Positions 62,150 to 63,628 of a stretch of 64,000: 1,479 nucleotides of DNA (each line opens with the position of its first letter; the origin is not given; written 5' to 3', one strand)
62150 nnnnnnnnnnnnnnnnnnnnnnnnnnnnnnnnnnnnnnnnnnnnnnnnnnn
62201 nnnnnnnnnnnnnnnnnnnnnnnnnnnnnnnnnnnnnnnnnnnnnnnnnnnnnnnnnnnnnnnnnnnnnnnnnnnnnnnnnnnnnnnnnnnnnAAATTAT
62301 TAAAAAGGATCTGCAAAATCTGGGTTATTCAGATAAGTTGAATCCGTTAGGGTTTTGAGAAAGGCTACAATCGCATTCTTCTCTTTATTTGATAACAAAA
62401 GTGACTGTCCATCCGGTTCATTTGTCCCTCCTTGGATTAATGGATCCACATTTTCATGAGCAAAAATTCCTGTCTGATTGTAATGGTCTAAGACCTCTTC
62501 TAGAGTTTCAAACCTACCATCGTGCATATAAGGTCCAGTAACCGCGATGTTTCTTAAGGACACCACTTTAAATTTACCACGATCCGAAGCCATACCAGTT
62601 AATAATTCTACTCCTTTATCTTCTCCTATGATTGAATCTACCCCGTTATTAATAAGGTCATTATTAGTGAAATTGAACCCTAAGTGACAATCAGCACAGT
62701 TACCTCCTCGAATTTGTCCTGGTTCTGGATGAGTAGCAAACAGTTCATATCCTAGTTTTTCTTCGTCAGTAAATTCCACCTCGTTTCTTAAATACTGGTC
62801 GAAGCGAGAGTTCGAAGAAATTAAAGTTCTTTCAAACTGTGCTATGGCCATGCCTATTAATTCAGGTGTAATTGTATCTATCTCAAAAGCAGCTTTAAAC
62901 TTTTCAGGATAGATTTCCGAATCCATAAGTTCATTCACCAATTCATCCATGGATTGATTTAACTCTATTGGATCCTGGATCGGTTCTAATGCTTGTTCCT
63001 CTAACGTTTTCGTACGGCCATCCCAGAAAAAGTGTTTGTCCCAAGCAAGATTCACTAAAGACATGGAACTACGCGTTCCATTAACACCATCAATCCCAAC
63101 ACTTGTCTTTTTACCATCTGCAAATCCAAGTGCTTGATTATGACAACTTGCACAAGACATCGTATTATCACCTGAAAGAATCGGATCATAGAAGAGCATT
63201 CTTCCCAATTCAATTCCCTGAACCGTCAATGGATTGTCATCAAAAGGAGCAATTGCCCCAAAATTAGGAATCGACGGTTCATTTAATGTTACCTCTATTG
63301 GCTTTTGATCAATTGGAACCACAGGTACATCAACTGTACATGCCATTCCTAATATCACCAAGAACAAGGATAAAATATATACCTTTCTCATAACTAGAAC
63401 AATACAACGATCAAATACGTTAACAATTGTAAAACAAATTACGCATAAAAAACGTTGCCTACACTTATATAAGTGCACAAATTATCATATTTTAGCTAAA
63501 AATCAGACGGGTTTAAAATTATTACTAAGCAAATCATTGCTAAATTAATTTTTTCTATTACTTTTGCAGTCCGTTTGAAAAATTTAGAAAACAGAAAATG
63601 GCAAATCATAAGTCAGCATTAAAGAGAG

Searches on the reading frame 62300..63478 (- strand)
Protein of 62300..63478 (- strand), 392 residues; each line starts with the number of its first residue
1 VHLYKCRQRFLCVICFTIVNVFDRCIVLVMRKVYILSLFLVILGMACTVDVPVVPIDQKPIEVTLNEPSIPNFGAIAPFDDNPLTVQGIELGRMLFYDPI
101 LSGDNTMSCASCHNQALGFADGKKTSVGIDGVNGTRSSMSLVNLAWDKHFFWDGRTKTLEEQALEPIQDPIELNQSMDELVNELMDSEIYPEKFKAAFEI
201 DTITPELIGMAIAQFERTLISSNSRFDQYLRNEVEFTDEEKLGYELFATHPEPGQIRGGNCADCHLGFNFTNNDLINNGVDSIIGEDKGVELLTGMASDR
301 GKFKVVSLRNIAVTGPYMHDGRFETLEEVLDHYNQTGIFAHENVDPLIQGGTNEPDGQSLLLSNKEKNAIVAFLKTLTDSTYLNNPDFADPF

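Call 72: search_protein_families(library=pfam, proteins=[window:62300-63478:-], max_evalue=0.05)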
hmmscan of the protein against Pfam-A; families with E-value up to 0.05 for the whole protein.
window:62300-63478:- (392 aa): 5 families
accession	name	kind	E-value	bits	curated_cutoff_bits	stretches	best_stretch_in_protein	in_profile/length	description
PF03150.19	CCP_MauG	-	5.2e-60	202.9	25.6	2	88-233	3-147/149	Di-haem cytochrome c peroxidase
PF14522.11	Cytochrome_C7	-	0.0025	18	24.8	0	105-120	12-27/67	Cytochrome c7 and related cytochrome c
PF09086.16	DUF1924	-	0.025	15.4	22.5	0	90-123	9-42/96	Domain of unknown function (DUF1924)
PF13442.11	Cytochrome_CBB3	-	0.036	14.8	27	0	108-118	13-24/68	Cytochrome C oxidase, cbb3-type, subunit III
PF00034.26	Cytochrom_C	-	0.037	15.8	21.3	0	333-377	49-89/90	Cytochrome c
